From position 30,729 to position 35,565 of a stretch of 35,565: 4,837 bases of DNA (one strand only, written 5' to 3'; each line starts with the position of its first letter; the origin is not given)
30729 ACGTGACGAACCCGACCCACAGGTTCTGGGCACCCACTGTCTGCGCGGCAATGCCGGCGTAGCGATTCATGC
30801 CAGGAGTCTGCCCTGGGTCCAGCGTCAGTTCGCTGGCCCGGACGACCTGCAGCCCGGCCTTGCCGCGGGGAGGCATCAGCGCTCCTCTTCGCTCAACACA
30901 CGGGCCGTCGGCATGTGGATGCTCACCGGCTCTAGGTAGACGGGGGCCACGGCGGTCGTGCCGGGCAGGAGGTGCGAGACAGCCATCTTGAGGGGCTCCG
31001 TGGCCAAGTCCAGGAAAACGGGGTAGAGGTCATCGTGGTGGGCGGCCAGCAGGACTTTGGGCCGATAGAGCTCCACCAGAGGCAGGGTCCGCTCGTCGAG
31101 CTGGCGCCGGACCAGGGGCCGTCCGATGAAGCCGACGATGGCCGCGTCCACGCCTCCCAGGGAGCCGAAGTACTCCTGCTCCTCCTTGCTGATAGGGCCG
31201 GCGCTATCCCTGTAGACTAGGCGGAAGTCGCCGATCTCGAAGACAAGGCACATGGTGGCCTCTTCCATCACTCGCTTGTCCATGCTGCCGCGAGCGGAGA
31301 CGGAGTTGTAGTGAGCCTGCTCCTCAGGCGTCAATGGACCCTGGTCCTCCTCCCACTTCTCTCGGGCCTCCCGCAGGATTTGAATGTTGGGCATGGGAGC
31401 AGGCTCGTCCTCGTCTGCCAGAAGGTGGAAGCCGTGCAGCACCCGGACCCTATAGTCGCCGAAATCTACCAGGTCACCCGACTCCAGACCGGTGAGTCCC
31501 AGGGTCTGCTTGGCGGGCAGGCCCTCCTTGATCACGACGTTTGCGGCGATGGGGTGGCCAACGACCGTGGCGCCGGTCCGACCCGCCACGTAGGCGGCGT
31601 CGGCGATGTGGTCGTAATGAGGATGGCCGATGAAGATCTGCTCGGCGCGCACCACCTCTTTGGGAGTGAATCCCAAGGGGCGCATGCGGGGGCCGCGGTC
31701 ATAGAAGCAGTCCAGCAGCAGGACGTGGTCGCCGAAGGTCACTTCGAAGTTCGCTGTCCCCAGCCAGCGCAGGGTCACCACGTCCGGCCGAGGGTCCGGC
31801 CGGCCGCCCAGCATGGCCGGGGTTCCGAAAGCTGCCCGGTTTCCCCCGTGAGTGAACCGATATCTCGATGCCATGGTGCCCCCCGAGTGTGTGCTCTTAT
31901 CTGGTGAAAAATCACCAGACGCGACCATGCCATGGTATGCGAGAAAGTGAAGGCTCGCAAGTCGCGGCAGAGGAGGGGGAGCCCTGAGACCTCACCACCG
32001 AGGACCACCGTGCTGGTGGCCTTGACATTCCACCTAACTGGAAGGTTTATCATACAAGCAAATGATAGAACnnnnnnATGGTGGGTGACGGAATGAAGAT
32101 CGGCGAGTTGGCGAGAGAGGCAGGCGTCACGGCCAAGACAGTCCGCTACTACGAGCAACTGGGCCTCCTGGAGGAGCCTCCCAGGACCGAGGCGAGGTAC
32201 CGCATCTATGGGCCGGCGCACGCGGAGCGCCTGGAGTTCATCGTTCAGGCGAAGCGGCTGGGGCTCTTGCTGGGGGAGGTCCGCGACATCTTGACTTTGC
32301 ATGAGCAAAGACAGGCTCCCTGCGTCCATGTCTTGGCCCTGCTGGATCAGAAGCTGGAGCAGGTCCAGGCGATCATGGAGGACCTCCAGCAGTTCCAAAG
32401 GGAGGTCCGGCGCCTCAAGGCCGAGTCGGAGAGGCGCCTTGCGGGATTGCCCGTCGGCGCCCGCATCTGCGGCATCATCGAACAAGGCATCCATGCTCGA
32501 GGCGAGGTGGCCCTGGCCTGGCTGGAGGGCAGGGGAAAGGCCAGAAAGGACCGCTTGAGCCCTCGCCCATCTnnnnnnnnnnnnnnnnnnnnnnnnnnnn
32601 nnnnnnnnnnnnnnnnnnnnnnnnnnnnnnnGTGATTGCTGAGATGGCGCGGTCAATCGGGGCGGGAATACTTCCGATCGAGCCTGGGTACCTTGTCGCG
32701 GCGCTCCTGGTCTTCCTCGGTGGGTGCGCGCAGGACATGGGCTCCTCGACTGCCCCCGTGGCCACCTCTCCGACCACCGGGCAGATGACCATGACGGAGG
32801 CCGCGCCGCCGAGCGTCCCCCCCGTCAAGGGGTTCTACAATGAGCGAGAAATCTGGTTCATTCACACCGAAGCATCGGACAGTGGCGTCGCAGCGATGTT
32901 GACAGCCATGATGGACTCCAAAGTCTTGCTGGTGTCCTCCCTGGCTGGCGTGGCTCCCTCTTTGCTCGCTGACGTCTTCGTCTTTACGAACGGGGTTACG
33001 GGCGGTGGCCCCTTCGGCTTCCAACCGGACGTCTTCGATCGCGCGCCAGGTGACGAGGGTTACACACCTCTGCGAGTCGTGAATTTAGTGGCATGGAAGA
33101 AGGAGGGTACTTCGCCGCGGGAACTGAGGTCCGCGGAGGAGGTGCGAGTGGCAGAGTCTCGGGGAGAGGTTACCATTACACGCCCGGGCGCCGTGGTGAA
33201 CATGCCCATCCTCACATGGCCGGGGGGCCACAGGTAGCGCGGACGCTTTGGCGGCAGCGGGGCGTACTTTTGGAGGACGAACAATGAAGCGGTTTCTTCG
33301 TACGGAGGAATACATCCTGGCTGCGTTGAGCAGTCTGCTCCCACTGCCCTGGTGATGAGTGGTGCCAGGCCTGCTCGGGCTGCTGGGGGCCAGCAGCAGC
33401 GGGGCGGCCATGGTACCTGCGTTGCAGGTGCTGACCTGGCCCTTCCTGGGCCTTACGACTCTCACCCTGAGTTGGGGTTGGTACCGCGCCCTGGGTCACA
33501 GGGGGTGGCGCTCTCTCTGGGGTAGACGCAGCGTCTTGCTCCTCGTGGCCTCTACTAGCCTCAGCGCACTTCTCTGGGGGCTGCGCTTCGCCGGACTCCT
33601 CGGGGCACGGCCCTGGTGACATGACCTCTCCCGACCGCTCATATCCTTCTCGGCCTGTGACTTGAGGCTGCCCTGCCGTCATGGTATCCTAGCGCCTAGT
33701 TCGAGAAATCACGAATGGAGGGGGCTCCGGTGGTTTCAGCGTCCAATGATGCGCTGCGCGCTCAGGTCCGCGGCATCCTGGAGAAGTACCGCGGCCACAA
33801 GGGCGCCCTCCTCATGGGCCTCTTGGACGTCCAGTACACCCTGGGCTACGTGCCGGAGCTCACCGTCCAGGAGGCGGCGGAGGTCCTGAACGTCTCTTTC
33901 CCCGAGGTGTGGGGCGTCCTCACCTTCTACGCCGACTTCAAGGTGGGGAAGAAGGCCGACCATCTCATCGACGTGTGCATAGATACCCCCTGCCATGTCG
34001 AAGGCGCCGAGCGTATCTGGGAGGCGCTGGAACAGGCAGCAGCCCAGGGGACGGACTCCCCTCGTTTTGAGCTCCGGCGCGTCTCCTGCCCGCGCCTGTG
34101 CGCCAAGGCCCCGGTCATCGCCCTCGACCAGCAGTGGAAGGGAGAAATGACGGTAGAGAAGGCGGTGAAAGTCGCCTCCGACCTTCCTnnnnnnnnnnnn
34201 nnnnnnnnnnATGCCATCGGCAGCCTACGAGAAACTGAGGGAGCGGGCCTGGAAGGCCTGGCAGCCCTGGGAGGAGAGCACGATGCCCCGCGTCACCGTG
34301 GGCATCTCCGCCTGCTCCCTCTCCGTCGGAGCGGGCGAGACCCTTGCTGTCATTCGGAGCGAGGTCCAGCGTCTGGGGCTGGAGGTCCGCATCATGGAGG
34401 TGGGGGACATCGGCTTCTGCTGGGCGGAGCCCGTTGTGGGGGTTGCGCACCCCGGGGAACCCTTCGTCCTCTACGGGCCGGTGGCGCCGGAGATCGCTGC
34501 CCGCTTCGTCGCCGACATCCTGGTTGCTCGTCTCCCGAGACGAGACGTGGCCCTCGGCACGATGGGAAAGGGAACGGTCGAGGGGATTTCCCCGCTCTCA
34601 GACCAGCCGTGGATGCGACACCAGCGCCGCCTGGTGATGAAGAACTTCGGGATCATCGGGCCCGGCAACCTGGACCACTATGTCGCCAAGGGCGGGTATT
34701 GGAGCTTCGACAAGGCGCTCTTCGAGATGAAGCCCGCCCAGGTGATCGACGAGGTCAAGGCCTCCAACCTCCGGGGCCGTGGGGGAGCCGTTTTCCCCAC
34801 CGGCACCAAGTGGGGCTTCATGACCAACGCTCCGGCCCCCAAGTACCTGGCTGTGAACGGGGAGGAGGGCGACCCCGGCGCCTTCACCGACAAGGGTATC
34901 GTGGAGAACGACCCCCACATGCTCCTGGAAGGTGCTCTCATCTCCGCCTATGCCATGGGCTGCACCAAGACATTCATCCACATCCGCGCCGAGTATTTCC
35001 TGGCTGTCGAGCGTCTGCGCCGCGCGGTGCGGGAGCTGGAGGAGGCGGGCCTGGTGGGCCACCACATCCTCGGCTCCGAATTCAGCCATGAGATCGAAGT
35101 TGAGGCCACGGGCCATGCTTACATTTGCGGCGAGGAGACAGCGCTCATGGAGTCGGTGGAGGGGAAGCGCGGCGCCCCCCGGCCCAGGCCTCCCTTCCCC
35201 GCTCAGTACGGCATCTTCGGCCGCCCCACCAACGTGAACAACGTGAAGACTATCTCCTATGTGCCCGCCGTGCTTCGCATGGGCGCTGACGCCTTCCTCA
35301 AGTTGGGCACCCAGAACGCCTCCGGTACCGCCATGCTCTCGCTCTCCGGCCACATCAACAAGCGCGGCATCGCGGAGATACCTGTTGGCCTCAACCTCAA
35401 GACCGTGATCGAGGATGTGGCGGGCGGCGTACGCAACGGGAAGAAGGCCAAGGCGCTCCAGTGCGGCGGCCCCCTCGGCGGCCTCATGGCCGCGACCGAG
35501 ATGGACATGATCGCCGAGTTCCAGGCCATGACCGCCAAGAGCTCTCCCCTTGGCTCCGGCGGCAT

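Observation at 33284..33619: Tandem in-frame UGA-UGA inside a MerF/MerT-like transmembrane helix in a MerR-controlled operon: possible Sec-Sec metal-transport protein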

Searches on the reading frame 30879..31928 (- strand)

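Call 40: search_protein_families(library=pfam, proteins=[window:30879-31928:-], max_evalue=0.01)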
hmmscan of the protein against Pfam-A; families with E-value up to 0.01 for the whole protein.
seq(350 aa): 2 families
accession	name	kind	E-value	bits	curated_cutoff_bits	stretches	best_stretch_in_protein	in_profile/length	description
PF12706.13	Lactamase_B_2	-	4.8e-06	26.7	27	1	70-157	3-99/200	Beta-lactamase superfamily domain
PF00753.33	Lactamase_B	-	8.8e-06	26.2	22.7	1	65-137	13-86/196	Metallo-beta-lactamase superfamily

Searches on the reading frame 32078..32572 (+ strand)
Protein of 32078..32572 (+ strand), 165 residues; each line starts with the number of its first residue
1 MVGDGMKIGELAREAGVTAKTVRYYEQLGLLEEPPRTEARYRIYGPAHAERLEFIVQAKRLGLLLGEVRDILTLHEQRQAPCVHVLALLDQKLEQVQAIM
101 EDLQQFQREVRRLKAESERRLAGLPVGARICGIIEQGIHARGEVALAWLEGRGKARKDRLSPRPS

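Call 3: search_protein_families(library=pfam, proteins=[window:32078-32572:+], max_evalue=1)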
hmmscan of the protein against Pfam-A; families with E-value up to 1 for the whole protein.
seq(165 aa): 7 families
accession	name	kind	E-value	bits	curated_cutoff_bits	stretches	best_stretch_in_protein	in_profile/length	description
PF13411.12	MerR_1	-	8.7e-18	64.6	21.6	1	6-72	1-66/69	MerR HTH family regulatory protein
PF00376.29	MerR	-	1.2e-15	57.5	28.2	1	7-44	1-38/38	MerR family regulatory protein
PF09278.17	MerR-DNA-bind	-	6.7e-14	52.7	25.4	1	50-112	2-64/65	MerR, DNA binding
PF10241.14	KxDL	-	0.037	14.8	27.2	1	56-119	17-80/86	Uncharacterized conserved protein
PF15011.11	CA109-like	-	0.046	14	27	1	49-118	34-104/161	Ribosome biogenesis protein C1orf109-like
PF02796.21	HTH_7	-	0.069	13.7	23.8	0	1-22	17-38/45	Helix-turn-helix domain of resolvase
PF05659.16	RPW8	-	0.084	13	30.4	1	61-118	9-66/139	Arabidopsis broad-spectrum mildew resistance protein RPW8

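Call 4: search_protein_families(library=ncbifam, proteins=[window:32078-32572:+], max_evalue=1)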
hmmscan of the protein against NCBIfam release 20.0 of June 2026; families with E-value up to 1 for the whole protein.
seq(165 aa): 19 families
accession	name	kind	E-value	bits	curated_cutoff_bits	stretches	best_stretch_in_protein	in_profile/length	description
TIGR02047.1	CadR-PbrR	equivalog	5e-30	104.1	151.45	1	6-118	1-113/127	Cd(II)/Pb(II)-responsive transcriptional regulator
NF007069.0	PRK09514.1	equivalog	8.2e-28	97.1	143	1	7-135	3-128/141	Zn(2+)-responsive transcriptional regulator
TIGR02051.1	MerR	equivalog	5.6e-27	94.4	150.85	1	7-118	1-110/124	mercury resistance transcriptional regulator MerR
TIGR02043.1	ZntR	equivalog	2.4e-26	92.4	167.95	1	6-134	2-127/131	Zn(2+)-responsive transcriptional regulator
TIGR02044.1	CueR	equivalog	6.1e-23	81.3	147.4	1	6-114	1-109/127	Cu(I)-responsive transcriptional regulator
NF010315.0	PRK13752.1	subfamily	9e-16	58.2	261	1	6-108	8-108/144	mercury resistance transcriptional regulator MerR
NF007590.0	PRK10227.1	equivalog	3.6e-13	49.7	244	1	6-109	1-101/135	Cu(I)-responsive transcriptional regulator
NF041849.1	trans_regNmlR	equivalog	4.8e-11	42.7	175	1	6-107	1-102/117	stress response transcriptional regulator NmlR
NF047375.1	HeatShock_HspR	equivalog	6.8e-09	35.6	105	1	8-80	6-78/92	heat shock protein transcriptional repressor HspR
NF050798.1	TF_FtsR_Actino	equivalog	1.3e-08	35.3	150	1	16-115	16-111/223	transcriptional regulator FtsR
TIGR01950.1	SoxR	equivalog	8.6e-08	32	116.9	1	6-92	2-87/142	redox-sensitive transcriptional activator SoxR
TIGR02054.1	MerD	equivalog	1.1e-06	29.1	103.65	1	6-101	4-100/120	mercuric resistance transcriptional repressor MerD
NF053782.1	ChlnTransRegdde3219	equivalog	2.6e-05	23.8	450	1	7-107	8-106/278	choline utilization transcriptional activator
NF033783.1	coreg_MerD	equivalog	0.00019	21.8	170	1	8-105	6-104/121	mercury resistance co-regulator MerD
NF053740.1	TransRegTnrAGPos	equivalog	0.00039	20.6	140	1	6-78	13-84/108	hypothetical protein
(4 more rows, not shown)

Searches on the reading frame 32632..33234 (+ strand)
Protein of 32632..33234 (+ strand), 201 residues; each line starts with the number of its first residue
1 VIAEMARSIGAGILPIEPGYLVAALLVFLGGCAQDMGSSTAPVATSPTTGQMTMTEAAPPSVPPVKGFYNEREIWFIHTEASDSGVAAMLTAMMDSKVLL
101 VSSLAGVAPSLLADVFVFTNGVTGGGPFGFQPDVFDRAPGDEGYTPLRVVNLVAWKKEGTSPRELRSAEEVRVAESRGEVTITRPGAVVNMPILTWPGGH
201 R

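Call 3: search_protein_families(library=pfam, proteins=[window:32632-33234:+], max_evalue=1)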
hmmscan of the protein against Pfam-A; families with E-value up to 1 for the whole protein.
seq(201 aa): 1 family
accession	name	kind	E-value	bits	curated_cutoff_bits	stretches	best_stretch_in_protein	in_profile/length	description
PF24298.1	DUF7482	-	2.6e-31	109.7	27.5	2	67-158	151-238/257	Domain of unknown function (DUF7482)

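Call 4: search_protein_families(library=ncbifam, proteins=[window:32632-33234:+], max_evalue=1)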
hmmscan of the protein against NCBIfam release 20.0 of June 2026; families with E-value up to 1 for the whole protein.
seq(201 aa): 1 family
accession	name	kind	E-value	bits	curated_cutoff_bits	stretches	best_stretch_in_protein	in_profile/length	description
TIGR02722.1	lp_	equivalog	0.17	11.9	110.55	1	21-104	6-77/189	penicillin-binding protein activator LpoB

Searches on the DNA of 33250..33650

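Call 88: search_rna_families(source=window, start=33250, end=33650, threshold=evalue, max_evalue=10)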
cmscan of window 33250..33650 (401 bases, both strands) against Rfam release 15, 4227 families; matches with E-value up to 10: 6.
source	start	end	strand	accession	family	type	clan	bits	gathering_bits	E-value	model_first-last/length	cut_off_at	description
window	33363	33449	+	RF02139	HOXA11-AS1_3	Gene; lncRNA;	-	21.4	50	0.19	1-98/98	no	HOXA11 antisense RNA 1 conserved region 3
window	33375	33445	+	RF00520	ybhL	Cis-reg; leader;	-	17.3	50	2.1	1-73/73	no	ybhL leader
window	33368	33429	+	RF01680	P5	Gene; sRNA;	-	17.1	60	1.4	1-71/71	no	Pseudomonas sRNA P5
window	33386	33443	+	RF03847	mir-1538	Gene; miRNA;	-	13.6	78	9.6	1-58/58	no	mir-1538 microRNA precursor family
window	33506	33650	+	RF02249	Six3os1_4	Gene; lncRNA;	-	11.1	70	10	1-152/326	3'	Six3os1 conserved region 4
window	33250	33484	+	RF01953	SOX2OT_exon3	Gene; lncRNA;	-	10.9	70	0.53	56-276/276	5'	SOX2 overlapping transcript exon 3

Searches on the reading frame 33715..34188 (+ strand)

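Call 40: search_protein_families(library=pfam, proteins=[window:33715-34188:+], max_evalue=0.01)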
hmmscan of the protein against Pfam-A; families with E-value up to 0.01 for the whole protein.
seq(158 aa): 1 family
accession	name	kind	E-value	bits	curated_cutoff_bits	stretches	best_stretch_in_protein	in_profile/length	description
PF01257.25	2Fe-2S_thioredx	-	1.8e-29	102.9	24.8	1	20-155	3-142/145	Thioredoxin-like [2Fe-2S] ferredoxin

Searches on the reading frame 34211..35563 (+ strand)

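Call 40: search_protein_families(library=pfam, proteins=[window:34211-35563:+], max_evalue=0.01)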
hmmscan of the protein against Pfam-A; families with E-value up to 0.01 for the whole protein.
seq(451 aa): 2 families
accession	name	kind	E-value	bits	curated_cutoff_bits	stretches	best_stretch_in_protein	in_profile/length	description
PF01512.22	Complex1_51K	-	2.5e-41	141.5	31.2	1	182-352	1-149/150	Nuo51 FMN-binding domain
PF22461.2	SLBB_2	-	0.0036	17.8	27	1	378-420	5-48/79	SLBB domain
